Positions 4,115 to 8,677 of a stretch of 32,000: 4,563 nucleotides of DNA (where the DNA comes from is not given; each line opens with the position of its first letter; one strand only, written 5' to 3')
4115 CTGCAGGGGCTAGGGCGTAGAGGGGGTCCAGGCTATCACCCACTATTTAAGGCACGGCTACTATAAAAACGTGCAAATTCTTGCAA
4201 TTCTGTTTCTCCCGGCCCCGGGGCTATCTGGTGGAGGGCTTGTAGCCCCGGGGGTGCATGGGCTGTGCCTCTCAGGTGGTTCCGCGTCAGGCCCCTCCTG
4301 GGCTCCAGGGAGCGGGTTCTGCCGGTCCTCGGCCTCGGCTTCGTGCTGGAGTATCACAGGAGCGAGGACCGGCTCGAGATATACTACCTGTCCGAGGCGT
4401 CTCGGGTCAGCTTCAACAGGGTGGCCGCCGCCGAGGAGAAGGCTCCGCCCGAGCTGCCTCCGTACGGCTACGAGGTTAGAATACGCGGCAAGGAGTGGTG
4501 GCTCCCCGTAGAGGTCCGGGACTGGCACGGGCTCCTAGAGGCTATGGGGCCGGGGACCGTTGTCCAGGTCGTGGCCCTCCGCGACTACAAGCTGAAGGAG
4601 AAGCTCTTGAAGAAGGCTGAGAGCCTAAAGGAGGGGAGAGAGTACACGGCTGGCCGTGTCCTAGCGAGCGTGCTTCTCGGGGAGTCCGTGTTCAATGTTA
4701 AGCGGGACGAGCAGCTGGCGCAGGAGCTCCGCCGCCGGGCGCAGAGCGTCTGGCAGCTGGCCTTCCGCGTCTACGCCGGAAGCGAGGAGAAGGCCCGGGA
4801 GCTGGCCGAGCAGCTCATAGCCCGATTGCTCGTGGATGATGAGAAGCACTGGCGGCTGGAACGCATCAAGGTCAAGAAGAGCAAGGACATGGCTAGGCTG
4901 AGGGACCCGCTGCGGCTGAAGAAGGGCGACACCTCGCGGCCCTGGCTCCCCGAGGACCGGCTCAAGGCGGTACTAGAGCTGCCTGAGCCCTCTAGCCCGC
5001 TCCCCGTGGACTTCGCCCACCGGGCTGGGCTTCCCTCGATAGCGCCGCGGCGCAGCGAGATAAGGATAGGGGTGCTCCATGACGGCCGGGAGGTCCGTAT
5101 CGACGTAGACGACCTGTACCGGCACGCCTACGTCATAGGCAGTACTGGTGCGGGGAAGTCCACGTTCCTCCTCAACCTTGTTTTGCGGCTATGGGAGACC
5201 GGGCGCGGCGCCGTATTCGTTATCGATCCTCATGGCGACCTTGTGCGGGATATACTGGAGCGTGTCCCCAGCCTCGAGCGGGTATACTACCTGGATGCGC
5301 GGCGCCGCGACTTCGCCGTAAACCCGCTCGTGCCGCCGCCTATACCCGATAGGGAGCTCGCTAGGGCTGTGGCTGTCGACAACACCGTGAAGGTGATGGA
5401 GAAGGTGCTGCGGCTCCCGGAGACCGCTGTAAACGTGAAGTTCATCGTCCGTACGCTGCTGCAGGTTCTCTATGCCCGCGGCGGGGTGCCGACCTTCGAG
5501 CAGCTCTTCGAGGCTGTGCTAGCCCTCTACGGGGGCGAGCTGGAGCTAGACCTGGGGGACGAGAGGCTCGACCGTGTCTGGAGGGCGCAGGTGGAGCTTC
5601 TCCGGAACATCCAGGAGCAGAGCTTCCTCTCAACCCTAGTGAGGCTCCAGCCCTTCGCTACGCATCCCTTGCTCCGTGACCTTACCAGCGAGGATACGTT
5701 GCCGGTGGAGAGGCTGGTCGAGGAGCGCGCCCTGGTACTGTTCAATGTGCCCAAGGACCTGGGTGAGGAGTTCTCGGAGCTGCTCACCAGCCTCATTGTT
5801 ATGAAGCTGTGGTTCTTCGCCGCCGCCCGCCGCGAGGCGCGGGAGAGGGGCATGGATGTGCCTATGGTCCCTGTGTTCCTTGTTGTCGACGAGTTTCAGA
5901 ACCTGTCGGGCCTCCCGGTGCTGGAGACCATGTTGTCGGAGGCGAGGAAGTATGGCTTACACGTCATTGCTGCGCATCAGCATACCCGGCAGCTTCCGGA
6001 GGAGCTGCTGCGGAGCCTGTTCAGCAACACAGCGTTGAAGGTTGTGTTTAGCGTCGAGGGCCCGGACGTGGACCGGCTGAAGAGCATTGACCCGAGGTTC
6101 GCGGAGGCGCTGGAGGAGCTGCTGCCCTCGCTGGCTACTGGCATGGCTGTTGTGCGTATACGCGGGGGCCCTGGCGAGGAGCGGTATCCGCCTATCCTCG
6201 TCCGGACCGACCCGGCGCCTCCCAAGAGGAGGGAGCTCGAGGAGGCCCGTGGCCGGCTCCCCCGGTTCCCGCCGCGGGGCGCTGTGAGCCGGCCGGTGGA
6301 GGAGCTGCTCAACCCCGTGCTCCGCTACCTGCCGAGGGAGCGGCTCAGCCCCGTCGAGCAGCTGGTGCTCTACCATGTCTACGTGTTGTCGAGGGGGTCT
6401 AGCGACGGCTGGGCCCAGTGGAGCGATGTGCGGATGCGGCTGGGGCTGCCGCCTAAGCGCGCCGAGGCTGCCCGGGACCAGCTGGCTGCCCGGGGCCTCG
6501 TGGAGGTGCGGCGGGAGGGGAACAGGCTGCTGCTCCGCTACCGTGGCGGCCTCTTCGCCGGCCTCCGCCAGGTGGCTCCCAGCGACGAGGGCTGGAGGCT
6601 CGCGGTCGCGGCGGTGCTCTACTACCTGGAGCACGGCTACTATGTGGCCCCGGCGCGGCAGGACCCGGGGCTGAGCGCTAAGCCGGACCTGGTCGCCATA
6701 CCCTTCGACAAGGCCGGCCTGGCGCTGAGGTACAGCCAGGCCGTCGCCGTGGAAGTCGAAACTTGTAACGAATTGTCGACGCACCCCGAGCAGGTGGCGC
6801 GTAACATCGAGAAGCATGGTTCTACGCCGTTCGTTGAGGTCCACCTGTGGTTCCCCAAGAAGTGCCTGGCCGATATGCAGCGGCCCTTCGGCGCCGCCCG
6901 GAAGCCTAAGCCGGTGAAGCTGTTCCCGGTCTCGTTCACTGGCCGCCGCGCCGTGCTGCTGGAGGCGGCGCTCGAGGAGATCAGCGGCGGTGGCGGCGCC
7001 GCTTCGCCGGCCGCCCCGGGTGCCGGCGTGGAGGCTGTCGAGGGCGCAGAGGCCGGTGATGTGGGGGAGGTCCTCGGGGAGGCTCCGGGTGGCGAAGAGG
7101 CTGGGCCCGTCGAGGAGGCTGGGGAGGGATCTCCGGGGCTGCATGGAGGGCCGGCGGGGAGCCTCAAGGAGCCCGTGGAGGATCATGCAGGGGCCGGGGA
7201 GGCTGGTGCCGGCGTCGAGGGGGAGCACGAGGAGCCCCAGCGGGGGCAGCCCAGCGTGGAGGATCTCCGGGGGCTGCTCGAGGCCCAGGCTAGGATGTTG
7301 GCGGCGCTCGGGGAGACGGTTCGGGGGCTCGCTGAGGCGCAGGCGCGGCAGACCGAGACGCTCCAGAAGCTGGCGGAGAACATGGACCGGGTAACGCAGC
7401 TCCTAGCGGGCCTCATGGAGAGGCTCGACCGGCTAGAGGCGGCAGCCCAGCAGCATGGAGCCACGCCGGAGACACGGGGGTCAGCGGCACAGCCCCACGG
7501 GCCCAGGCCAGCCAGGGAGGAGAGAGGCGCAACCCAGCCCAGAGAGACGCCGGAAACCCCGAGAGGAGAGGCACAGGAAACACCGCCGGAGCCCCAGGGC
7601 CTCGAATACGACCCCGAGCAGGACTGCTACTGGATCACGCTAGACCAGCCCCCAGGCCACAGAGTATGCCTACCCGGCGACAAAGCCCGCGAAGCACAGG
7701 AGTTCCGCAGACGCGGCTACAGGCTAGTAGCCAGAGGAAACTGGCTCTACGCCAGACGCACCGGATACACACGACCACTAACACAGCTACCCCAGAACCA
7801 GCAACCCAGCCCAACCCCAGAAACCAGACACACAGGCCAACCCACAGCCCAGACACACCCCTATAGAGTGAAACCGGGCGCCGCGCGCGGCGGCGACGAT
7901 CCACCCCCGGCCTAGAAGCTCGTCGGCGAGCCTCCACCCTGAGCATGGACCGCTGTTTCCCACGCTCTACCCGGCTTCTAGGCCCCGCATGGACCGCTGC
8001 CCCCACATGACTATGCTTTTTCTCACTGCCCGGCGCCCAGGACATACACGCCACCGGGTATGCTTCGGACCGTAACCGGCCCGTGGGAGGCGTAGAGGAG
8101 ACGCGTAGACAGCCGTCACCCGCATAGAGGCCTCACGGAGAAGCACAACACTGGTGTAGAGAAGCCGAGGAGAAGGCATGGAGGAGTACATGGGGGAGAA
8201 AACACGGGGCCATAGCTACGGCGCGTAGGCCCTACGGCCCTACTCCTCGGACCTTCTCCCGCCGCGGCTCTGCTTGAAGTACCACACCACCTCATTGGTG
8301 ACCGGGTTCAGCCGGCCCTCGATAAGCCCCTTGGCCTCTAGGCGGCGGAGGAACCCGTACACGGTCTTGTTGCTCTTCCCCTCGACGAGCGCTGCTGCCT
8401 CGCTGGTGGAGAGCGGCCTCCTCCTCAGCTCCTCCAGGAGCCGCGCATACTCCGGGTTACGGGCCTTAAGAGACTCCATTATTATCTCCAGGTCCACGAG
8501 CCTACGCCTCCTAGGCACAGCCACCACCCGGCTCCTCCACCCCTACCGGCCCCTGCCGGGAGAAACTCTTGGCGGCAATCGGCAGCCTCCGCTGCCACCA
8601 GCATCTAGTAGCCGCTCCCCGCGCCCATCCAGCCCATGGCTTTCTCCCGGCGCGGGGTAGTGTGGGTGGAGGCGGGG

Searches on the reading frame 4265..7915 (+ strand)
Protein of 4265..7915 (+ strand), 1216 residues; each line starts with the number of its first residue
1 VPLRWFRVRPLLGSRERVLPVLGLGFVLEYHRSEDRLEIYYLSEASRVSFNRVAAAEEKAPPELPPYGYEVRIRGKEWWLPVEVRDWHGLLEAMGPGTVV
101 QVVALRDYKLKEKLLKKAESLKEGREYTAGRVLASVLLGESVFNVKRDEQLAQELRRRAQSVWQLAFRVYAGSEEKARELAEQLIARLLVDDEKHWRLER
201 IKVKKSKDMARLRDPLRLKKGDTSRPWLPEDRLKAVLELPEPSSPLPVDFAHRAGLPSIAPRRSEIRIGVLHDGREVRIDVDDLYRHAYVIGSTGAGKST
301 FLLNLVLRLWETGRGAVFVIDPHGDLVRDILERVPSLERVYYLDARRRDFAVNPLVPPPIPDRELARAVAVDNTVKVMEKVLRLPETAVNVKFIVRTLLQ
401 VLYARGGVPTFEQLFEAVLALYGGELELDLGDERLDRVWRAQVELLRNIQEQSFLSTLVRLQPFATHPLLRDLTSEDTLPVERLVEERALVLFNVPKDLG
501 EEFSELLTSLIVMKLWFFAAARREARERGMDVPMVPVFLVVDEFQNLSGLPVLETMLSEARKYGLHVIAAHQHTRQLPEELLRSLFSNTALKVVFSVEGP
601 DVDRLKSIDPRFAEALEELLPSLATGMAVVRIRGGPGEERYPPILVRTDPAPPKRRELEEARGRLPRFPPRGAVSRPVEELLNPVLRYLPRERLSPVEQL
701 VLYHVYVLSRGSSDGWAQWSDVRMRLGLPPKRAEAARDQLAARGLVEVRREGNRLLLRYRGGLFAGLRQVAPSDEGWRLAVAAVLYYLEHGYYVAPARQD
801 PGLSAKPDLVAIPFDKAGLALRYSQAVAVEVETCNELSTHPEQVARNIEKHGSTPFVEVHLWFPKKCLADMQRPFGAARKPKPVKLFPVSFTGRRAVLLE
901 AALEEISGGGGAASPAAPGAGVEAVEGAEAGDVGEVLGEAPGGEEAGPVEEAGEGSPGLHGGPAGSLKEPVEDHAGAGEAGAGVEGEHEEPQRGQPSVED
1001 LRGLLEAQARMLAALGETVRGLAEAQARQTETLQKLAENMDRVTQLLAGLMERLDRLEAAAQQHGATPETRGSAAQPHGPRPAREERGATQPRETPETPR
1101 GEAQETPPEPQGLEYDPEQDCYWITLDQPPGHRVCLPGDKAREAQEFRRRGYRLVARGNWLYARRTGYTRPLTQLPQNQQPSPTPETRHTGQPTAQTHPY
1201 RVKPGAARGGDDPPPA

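Call 7: search_protein_families(library=pfam, proteins=[window:4265-7915:+], max_evalue=0.1)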
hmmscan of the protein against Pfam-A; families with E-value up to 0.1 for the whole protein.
window:4265-7915:+ (1216 aa): 12 families
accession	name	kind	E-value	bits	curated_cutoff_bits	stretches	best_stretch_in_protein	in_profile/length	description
PF10412.15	TrwB_AAD_bind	-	1.6e-10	40.9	20.5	2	537-597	246-310/387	Type IV secretion-system coupling protein DNA-binding domain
PF01935.23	DUF87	-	3.8e-10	40.7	23.2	1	266-326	1-64/220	Helicase HerA, central domain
PF12696.13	TraG-D_C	-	3.7e-08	33.8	22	1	536-600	1-69/126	TraM recognition site of TraD and TraG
PF13401.12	AAA_22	-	8.6e-06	26.5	27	1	286-334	6-54/130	AAA domain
PF25199.1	nSTAND_NTPase5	-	9.9e-06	25.9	34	1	280-337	36-93/145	Novel STAND NTPase 5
PF02534.20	T4SS-DNA_transf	-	1.7e-05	24.3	20.1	1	466-580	238-347/468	Type IV secretory system Conjugative DNA transfer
PF01580.24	FtsK_SpoIIIE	-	0.00065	19.6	24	1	264-309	16-63/221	FtsK/SpoIIIE family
PF01519.22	DUF16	-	0.0017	19.3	40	1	1004-1058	49-103/104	Protein of unknown function DUF16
PF05872.18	HerA_C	-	0.025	13.7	22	1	270-327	6-62/502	Helicase HerA-like C-terminal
PF10241.14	KxDL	-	0.058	14.1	27.2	1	999-1057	9-67/86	Uncharacterized conserved protein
PF00270.35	DEAD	-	0.063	13.5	26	0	286-336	15-67/167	DEAD/DEAH box helicase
PF13555.12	AAA_29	-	0.095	12.9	27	0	273-302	14-39/61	P-loop containing region of AAA domain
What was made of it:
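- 4265..7915 (+): VirD4/TraG-like coupling-type ATPase, 1216 aa, no predicted TM segment, long C-terminal extension. Pfam TrwB_AAD_bind 1.6e-10, TraG-D_C 3.7e-8, T4SS-DNA_transf 1.7e-5 (call 7).
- Checked: VirD4-like 4265-7915(+): TrwB_AAD_bind and TraG-D_C above their cut-offs (call 7).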

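Call 93: search_protein_families(library=ncbifam, proteins=[window:4265-7915:+], max_evalue=0.01)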
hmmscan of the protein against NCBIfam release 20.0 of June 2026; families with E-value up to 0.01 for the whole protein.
window:4265-7915:+ (1216 aa): 13 families
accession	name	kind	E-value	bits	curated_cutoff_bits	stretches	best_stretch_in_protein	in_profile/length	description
NF045973.1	conju_CD1115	equivalog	3.4e-14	52.5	250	1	450-580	211-336/442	VirD4-like conjugal transfer protein, CD1115 family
NF033849.1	ser_rich_anae_1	subfamily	5e-09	34.1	650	1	450-654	934-1155/1163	serine-rich protein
NF053655.1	CedD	equivalog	1.3e-08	34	600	1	266-330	199-265/527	DNA-translocating ATPase CedD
NF040937.1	HerA_Thermprot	equivalog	3.3e-08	32.4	800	1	242-338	97-192/487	DNA double-strand break repair helicase HerA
NF040819.1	helicase_HerA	equivalog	6.6e-08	31.5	970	1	265-331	133-202/561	DNA double-strand break repair helicase HerA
TIGR03924.1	T7SS_EccC_a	equivalog_domain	2.8e-06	26.4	509.15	1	192-310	361-475/673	type VII secretion protein EccCa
NF041447.1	TrbC_conju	equivalog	1.6e-05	23.6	800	1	273-319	117-163/685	F-type conjugative transfer protein TrbC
TIGR03925.1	T7SS_EccC_b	equivalog_domain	8.9e-05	21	346.55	0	537-607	460-538/564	type VII secretion protein EccCb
TIGR03743.1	SXT_TraD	subfamily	0.00015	20.4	366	1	269-325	159-214/636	conjugative transfer system coupling protein TraD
TIGR00929.1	VirB4_CagE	subfamily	0.00023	19.5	643.1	1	287-597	439-701/792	VirB4 family type IV secretion/conjugal transfer ATPase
TIGR02759.1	TraD_Ftype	equivalog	0.00029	19.7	521.35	1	537-578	409-450/566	type IV conjugative transfer system coupling protein TraD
NF042943.1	HerA_antiphage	equivalog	0.0044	15.6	800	1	264-325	133-196/566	anti-phage-associated helicase HerA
NF041017.1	DNA_import_CedB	equivalog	0.0049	15.6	700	1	286-328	276-318/590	DNA import protein CedB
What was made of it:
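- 4265..7915 (+): NCBIfam CD1115 VirD4-like 3.4e-14 (call 93).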

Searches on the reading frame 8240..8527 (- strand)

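Call 69: search_protein_families(library=pfam, proteins=[window:8240-8527:-], max_evalue=0.1)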
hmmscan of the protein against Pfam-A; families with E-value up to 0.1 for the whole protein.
window:8240-8527:- (95 aa): 10 families
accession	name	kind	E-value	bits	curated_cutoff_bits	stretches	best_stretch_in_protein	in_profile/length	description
PF12840.13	HTH_20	-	0.00025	21.4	27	1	28-71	7-50/51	Helix-turn-helix domain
PF22979.2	HTH_69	-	0.0033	17.7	27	0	52-70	39-57/69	Winged helix-turn-helix domain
PF03551.20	PadR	-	0.0083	16.5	27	1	52-83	30-62/75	Transcriptional regulator PadR-like family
PF25213.1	HVO_A0261_N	-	0.011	16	35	1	23-72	9-57/86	HVO_A0261 N-terminal domain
PF01978.25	TrmB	-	0.023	15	25.6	1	50-70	33-53/68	Sugar-specific transcriptional regulator TrmB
PF13412.12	HTH_24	-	0.026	14.5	21.9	1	29-70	7-48/48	Winged helix-turn-helix DNA-binding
PF01022.26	HTH_5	-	0.039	14.3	22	1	29-70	6-46/47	Bacterial regulatory protein, arsR family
PF25212.1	HVO_A0114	-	0.043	14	27.6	1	24-72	21-69/84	HVO_A0114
PF13384.12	HTH_23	-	0.067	13.5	24.6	0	39-68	18-46/50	Homeodomain-like domain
PF23016.2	RsmI_C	-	0.069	13.4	27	0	24-48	4-27/46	RsmI C-terminal HTH domain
